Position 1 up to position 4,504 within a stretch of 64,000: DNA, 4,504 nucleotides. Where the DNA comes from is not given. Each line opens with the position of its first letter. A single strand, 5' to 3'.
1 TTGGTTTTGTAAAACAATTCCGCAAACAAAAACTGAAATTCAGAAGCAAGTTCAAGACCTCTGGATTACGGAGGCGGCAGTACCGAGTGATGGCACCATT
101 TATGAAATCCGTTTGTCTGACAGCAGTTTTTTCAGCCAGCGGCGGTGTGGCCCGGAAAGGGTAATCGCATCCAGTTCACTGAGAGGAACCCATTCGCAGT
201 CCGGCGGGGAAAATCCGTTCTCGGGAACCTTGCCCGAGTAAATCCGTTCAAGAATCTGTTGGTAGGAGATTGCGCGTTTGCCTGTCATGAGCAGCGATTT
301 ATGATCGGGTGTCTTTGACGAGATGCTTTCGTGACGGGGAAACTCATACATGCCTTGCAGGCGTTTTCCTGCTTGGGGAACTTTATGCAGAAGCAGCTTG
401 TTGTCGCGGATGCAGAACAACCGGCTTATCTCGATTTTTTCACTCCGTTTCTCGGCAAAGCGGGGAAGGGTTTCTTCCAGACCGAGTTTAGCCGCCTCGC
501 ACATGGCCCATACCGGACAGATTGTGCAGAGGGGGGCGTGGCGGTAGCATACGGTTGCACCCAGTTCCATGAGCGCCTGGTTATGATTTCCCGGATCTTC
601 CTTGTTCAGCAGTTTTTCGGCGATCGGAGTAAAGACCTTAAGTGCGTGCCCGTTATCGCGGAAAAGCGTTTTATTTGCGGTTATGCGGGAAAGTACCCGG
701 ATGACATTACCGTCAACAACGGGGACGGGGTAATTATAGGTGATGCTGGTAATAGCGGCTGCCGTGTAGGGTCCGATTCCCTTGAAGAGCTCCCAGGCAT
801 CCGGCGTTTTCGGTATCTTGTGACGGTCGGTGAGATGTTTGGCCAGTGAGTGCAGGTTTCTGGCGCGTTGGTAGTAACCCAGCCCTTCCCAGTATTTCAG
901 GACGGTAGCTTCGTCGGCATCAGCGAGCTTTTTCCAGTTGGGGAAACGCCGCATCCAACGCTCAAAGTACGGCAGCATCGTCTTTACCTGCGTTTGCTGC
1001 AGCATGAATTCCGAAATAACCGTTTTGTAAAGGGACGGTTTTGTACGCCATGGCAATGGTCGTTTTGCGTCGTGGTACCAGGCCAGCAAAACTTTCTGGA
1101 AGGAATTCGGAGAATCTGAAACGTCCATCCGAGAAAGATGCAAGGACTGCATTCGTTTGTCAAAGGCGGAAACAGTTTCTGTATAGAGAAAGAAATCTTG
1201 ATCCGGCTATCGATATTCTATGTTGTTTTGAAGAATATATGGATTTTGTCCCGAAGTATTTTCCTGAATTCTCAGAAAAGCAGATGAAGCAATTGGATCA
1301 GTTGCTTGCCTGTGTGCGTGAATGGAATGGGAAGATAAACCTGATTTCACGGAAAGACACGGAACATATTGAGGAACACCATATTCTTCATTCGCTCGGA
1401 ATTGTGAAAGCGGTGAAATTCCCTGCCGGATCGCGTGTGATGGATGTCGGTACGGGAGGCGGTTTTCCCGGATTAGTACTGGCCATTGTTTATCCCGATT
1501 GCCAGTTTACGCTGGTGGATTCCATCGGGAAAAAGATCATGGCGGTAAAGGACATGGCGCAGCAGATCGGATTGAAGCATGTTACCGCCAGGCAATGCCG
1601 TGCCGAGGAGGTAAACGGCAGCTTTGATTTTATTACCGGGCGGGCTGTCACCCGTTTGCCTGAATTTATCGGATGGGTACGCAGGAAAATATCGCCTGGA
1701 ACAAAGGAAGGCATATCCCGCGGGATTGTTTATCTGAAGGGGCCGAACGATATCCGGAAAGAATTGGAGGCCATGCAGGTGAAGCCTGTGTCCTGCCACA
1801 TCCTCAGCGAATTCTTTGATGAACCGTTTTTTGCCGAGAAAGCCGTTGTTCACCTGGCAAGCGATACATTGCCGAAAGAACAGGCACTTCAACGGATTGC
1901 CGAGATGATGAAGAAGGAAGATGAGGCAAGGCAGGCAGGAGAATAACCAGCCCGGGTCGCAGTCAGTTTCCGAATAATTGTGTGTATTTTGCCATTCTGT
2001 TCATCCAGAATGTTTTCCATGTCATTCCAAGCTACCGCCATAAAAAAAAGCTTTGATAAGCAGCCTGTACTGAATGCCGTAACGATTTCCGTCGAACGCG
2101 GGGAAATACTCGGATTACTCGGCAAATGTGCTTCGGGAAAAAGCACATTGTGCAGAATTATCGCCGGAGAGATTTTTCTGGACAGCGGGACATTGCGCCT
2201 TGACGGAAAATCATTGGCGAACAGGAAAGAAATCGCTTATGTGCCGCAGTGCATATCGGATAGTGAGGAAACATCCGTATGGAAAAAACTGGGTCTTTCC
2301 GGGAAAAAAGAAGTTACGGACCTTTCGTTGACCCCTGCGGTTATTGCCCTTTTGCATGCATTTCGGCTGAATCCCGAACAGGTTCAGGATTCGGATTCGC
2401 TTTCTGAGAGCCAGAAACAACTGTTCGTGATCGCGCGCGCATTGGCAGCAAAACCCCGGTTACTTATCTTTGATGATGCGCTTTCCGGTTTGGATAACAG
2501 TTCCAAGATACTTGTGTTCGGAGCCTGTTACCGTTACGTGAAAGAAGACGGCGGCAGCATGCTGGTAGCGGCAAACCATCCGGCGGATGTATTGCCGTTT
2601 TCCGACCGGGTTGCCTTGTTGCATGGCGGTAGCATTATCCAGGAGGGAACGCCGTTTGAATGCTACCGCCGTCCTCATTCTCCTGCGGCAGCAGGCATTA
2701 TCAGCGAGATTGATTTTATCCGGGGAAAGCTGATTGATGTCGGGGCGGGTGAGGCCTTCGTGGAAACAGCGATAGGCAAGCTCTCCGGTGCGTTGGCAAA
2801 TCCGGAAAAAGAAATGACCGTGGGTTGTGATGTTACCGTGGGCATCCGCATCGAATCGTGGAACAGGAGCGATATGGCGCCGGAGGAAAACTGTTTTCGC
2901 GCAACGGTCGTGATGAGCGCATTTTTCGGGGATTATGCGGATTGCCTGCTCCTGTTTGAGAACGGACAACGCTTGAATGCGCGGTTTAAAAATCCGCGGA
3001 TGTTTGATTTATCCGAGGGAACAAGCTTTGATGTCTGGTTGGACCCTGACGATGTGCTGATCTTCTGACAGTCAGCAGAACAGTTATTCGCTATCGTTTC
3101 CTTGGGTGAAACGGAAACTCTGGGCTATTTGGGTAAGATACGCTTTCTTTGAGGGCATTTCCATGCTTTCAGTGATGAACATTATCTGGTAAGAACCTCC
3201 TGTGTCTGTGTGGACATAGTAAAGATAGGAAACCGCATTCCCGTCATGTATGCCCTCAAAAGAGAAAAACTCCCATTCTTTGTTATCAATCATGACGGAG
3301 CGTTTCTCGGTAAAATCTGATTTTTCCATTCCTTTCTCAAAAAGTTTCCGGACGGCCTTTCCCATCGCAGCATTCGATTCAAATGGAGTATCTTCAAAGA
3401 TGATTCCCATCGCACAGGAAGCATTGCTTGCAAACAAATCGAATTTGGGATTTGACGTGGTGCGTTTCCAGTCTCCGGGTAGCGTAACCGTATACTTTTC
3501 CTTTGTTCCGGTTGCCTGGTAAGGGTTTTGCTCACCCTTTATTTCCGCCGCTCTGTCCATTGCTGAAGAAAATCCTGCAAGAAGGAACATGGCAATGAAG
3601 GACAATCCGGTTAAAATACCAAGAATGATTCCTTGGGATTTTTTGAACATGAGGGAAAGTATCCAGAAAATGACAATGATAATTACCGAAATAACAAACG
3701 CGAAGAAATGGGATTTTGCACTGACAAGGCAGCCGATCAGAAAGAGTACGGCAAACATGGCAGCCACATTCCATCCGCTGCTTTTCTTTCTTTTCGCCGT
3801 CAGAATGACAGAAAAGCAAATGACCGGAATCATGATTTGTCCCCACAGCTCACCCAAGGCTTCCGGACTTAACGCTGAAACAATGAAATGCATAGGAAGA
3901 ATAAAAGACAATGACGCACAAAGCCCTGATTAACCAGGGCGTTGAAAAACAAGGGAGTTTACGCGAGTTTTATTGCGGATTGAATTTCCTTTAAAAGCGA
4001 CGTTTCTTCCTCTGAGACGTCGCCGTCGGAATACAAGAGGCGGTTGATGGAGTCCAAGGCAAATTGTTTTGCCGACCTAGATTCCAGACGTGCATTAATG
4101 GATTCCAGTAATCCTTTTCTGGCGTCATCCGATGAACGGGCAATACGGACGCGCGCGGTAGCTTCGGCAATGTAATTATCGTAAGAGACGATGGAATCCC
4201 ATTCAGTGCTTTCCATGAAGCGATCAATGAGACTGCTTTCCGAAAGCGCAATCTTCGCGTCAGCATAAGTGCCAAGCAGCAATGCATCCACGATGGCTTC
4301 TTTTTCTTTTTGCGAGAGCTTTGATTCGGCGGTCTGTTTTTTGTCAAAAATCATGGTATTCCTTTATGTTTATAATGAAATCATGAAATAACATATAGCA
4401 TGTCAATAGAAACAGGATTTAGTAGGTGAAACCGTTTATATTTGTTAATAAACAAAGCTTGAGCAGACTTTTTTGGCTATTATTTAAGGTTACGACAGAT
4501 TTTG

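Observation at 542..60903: Highly over-represented non-palindromic 9/10-mer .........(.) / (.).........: a DNA-uptake-sequence-like genomic signature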

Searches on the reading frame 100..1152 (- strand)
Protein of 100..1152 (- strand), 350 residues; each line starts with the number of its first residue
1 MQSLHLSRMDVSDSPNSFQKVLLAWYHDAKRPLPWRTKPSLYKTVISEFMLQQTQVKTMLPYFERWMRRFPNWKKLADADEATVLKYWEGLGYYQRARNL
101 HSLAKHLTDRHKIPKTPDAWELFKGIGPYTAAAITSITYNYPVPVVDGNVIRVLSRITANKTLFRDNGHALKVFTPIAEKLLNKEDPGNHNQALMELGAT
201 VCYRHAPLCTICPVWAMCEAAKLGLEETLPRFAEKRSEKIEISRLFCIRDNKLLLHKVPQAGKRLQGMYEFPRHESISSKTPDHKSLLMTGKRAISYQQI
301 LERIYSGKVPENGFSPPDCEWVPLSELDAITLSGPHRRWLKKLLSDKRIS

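Call 7: search_protein_families(library=pfam, proteins=[window:100-1152:-])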
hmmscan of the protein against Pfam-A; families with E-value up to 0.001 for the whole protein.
window:100-1152:- (350 aa): 2 families
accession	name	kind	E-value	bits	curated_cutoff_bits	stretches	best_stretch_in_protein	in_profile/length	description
PF00730.31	HhH-GPD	-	2.9e-23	82.7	26.2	1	46-162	1-91/108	HhH-GPD superfamily base excision DNA repair protein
PF14815.12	NUDIX_4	-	2.2e-05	24.6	35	1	247-341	4-112/113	NUDIX domain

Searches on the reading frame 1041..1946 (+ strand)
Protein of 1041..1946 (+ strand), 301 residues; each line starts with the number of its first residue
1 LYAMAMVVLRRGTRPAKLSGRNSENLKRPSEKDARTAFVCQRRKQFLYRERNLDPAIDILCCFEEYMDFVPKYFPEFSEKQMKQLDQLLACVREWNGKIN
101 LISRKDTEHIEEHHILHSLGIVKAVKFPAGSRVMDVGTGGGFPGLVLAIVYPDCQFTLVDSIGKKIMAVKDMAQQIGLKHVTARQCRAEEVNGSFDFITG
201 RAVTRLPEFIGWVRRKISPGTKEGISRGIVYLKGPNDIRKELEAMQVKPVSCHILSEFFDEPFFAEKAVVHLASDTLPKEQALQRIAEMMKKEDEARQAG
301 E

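Call 37: search_protein_families(library=pfam, proteins=[window:1041-1946:+], max_evalue=0.001)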
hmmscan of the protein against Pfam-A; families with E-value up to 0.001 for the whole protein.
window:1041-1946:+ (301 aa): 3 families
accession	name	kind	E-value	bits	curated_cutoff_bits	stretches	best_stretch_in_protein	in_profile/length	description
PF02527.21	GidB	-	2.4e-35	122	27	1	81-254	1-175/184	rRNA small subunit methyltransferase G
PF13847.12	Methyltransf_31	-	5.2e-09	36.4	27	1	130-203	4-83/145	Methyltransferase domain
PF13649.12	Methyltransf_25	-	0.00059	20.9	27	0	133-200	1-70/97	Methyltransferase domain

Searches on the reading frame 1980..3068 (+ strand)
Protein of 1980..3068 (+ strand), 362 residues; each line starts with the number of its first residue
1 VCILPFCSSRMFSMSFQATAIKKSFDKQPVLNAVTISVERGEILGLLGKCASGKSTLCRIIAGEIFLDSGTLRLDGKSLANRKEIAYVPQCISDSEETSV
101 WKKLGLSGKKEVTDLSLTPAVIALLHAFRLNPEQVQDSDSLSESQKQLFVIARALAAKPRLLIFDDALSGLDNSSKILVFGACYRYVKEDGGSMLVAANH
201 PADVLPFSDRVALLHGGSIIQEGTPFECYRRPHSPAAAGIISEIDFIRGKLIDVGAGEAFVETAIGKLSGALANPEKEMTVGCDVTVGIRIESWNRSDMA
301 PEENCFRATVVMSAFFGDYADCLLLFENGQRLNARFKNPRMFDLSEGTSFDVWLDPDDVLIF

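Call 7: search_protein_families(library=pfam, proteins=[window:1980-3068:+])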
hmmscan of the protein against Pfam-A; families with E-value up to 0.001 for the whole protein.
window:1980-3068:+ (362 aa): 2 families
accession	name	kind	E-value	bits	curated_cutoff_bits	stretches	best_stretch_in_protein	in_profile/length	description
PF00005.33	ABC_tran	-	2.4e-21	77.2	25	1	31-168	1-136/137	ABC transporter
PF08402.16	TOBE_2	-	8.6e-06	26.2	21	1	300-362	13-76/76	TOBE domain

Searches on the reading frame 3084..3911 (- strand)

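Call 37: search_protein_families(library=pfam, proteins=[window:3084-3911:-], max_evalue=0.001)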
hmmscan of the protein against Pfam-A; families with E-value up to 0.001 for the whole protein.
window:3084-3911:- (275 aa): 1 family
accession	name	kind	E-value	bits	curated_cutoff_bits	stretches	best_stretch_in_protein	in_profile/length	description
PF13425.11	O-antigen_lig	-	0.00042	19.7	31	1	26-122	178-278/462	O-antigen ligase like membrane protein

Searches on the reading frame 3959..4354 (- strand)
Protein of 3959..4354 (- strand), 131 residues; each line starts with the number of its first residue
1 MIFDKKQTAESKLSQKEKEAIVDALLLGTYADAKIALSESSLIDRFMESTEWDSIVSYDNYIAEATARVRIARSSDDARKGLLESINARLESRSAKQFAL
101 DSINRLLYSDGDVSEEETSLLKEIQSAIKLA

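Call 37: search_protein_families(library=pfam, proteins=[window:3959-4354:-], max_evalue=0.001)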
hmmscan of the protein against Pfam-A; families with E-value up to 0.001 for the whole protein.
window:3959-4354:- (131 aa): 1 family
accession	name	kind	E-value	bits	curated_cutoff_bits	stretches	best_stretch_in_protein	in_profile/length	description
PF05099.18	TerB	-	6.6e-05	23.6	24.4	0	86-130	65-108/118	Tellurite resistance protein TerB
